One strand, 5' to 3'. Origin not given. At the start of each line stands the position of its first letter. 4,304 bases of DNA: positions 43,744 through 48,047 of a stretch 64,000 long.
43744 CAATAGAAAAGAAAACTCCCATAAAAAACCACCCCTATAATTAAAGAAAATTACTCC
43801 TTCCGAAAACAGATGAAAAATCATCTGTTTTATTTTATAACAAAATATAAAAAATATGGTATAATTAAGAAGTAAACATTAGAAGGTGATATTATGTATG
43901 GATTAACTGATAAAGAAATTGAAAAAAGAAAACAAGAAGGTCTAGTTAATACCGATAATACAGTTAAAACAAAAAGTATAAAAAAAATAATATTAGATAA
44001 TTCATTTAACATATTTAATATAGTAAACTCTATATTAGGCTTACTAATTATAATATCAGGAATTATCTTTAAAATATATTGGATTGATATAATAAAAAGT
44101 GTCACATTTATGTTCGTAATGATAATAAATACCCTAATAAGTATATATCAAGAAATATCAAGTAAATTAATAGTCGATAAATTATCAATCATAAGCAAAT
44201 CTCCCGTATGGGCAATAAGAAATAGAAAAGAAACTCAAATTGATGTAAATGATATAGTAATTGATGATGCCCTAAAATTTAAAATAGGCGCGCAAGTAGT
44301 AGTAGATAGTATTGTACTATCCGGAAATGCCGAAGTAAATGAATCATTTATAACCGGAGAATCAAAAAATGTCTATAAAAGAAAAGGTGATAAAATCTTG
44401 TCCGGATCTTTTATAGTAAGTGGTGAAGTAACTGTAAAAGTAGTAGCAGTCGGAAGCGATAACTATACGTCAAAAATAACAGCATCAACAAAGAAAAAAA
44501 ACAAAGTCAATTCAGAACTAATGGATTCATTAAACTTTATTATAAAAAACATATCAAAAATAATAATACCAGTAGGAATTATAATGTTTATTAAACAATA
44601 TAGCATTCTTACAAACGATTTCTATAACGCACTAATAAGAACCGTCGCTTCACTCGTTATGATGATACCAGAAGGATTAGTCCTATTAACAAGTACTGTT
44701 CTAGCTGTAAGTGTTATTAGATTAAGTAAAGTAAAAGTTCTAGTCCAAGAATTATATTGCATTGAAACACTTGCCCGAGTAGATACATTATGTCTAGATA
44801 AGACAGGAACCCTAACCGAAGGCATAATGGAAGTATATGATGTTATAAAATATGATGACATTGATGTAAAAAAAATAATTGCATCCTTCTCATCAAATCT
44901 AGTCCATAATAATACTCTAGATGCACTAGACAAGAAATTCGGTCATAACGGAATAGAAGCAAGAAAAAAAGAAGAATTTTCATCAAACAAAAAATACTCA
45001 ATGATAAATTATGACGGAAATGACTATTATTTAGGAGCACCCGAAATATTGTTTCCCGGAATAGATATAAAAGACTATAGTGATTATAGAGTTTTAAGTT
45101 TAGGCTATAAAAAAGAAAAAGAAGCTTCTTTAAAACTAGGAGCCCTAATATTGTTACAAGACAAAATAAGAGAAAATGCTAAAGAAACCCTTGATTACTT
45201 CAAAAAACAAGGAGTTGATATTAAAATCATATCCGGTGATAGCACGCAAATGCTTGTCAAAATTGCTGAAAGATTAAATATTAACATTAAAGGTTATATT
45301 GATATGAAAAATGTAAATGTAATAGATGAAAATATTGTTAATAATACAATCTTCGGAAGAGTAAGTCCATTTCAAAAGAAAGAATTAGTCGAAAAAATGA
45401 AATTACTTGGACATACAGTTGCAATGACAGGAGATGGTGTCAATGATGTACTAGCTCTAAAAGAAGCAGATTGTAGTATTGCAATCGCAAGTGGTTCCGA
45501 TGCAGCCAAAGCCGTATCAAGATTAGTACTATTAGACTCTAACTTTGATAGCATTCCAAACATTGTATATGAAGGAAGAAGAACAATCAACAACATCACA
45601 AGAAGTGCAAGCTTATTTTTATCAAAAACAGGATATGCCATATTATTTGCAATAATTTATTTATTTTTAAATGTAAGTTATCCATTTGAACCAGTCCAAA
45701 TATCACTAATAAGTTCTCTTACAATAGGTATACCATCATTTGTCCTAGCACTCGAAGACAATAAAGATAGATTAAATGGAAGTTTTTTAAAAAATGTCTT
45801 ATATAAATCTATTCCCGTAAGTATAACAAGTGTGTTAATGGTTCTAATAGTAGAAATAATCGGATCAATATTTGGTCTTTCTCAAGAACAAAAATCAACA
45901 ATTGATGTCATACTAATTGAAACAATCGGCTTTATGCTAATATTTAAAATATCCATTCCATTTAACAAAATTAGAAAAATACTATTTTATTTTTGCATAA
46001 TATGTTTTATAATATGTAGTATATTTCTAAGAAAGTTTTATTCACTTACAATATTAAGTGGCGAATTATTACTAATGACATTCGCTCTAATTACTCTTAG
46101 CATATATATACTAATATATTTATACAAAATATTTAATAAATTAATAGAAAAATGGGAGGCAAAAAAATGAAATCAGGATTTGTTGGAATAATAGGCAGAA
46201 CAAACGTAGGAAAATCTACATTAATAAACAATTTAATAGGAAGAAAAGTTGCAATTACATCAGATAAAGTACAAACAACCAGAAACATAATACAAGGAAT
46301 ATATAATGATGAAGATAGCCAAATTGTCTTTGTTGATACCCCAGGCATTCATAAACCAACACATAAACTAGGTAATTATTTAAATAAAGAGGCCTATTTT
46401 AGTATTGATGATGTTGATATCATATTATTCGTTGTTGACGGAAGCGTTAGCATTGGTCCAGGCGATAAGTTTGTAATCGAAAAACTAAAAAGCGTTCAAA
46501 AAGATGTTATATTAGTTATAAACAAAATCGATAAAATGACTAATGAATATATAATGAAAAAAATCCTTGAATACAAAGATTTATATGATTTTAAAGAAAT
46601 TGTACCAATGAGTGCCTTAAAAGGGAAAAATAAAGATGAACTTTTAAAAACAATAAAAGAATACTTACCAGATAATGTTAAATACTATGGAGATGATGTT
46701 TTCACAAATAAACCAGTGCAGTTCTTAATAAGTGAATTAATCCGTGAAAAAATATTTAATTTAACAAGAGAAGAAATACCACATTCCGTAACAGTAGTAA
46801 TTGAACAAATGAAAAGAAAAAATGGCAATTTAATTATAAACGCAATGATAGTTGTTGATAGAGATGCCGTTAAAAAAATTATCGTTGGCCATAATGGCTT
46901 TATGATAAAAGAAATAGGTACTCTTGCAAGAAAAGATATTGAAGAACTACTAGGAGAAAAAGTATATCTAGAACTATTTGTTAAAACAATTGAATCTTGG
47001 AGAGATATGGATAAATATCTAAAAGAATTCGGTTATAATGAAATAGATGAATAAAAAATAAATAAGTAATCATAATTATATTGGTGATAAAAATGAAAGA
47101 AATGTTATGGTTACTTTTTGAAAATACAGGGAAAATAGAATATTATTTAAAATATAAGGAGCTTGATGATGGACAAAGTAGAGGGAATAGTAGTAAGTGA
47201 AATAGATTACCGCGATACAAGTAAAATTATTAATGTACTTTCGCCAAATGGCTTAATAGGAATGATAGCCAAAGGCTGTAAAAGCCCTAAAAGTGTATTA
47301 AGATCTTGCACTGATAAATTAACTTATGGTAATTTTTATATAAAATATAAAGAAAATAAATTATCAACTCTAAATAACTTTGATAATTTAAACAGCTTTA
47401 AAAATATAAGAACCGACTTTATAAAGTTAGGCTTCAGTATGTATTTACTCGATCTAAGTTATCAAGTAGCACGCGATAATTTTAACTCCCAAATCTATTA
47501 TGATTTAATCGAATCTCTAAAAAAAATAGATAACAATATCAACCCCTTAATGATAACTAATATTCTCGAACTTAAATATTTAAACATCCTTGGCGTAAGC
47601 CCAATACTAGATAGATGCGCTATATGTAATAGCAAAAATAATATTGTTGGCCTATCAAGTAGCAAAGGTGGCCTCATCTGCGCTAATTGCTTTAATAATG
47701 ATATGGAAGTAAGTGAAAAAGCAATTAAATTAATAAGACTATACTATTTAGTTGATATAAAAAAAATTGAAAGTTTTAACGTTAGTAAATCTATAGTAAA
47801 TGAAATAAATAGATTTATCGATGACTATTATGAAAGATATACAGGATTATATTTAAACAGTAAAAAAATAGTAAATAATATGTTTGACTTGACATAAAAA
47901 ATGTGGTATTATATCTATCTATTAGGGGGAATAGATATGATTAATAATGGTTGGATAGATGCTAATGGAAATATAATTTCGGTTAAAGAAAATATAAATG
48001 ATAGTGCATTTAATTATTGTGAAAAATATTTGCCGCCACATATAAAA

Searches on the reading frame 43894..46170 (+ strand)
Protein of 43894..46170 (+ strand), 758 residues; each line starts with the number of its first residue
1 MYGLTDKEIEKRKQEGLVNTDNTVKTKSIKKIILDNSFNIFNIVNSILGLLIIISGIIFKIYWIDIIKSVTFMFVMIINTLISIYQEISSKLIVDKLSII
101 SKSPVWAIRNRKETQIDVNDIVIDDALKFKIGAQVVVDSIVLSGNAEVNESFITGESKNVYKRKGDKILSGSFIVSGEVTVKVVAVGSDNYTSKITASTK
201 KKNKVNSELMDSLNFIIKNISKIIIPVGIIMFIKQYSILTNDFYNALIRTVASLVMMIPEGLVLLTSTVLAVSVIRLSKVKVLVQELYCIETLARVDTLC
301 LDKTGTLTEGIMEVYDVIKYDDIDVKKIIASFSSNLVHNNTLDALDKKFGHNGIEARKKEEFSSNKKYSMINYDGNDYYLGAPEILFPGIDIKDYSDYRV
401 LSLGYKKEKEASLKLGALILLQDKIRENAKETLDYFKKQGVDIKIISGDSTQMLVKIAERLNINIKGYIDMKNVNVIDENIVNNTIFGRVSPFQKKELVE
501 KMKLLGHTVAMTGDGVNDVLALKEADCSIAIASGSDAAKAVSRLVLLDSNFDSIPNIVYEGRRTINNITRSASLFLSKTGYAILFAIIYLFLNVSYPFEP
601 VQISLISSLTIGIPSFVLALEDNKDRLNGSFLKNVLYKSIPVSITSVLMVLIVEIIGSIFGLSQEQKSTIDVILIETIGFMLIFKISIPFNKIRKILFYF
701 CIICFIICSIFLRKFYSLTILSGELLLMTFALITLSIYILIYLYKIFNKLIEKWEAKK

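Call 48: search_protein_families(library=pfam, proteins=[window:43894-46170:+], max_evalue=0.00001)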
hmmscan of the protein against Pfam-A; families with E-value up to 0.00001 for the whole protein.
window:43894-46170:+ (758 aa): 2 families
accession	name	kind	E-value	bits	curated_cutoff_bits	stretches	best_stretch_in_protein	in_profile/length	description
PF00122.25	E1-E2_ATPase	-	8.1e-42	143.2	28.1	1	102-279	4-180/181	E1-E2 ATPase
PF00702.32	Hydrolase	-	1.1e-21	78.6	26.4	1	296-526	1-191/191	haloacid dehalogenase-like hydrolase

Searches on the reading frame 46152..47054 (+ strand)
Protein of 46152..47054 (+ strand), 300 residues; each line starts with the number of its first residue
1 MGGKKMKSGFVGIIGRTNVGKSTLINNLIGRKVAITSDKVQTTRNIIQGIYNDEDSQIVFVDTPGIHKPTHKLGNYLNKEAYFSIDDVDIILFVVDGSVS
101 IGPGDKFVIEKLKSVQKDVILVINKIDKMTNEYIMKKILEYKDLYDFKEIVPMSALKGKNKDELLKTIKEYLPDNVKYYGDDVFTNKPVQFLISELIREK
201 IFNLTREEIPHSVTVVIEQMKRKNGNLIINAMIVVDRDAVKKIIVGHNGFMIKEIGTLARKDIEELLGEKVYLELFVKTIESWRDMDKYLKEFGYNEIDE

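Call 60: search_protein_families(library=pfam, proteins=[window:46152-47054:+], max_evalue=0.01)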
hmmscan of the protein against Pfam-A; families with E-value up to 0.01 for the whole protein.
window:46152-47054:+ (300 aa): 13 families
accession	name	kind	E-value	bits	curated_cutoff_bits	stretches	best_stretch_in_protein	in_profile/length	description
PF01926.29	MMR_HSR1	-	1.5e-28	99.6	21.9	1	11-125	2-113/113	50S ribosome-binding GTPase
PF07650.23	KH_2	-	2.3e-16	59.8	22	1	208-283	1-77/78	KH domain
PF00009.33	GTP_EFTU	-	4e-14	53.1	26.5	1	11-173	6-187/188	Elongation factor Tu GTP binding domain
PF00350.29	Dynamin_N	-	5.3e-13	49.8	27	2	11-48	1-37/168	Dynamin family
PF02421.24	FeoB_N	-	1.9e-12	47.4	27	1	11-168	3-156/156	Ferrous iron transport protein B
PF04548.22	AIG1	-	4.1e-08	33.3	27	1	13-143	5-142/212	AIG1 family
PF03193.22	RsgA_GTPase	-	1.7e-07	31.7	30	1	6-68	104-170/174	RsgA GTPase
PF10662.15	PduV-EutP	-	2.4e-06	27.9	21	1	13-169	6-142/143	Ethanolamine utilisation - propanediol utilisation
PF02492.25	cobW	-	0.00056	20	20.7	1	48-140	75-167/180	CobW/HypB/UreG, nucleotide-binding domain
PF16897.10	MMR_HSR1_Xtn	-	0.00082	19.8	35.2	1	117-172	56-104/106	C-terminal region of MMR_HSR1 domain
PF00092.34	VWA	-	0.0045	17.7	23.8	1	91-247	2-139/174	von Willebrand factor type A domain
PF00071.28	Ras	-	0.0072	16.4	21.6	0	13-168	4-156/162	Ras family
PF08477.19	Roc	-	0.0075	16.9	27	0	12-127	3-119/119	Ras of Complex, Roc, domain of DAPkinase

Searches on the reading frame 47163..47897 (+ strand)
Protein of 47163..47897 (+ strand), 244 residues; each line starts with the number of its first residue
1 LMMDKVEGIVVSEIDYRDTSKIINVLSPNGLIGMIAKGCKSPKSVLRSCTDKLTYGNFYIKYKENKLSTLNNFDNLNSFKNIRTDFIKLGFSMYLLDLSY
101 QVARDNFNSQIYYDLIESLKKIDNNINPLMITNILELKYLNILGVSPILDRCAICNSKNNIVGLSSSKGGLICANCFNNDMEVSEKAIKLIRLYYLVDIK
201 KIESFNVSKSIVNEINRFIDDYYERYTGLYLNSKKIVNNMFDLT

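Call 60: search_protein_families(library=pfam, proteins=[window:47163-47897:+], max_evalue=0.01)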
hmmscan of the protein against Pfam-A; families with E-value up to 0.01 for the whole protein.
window:47163-47897:+ (244 aa): 2 families
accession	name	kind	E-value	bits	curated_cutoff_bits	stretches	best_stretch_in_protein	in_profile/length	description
PF02565.21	RecO_C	-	3.5e-24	85.8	22.1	1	83-234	1-156/157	Recombination protein O C terminal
PF11967.14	RecO_N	-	3.3e-14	53.1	27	1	4-79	4-80/80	Recombination protein O N terminal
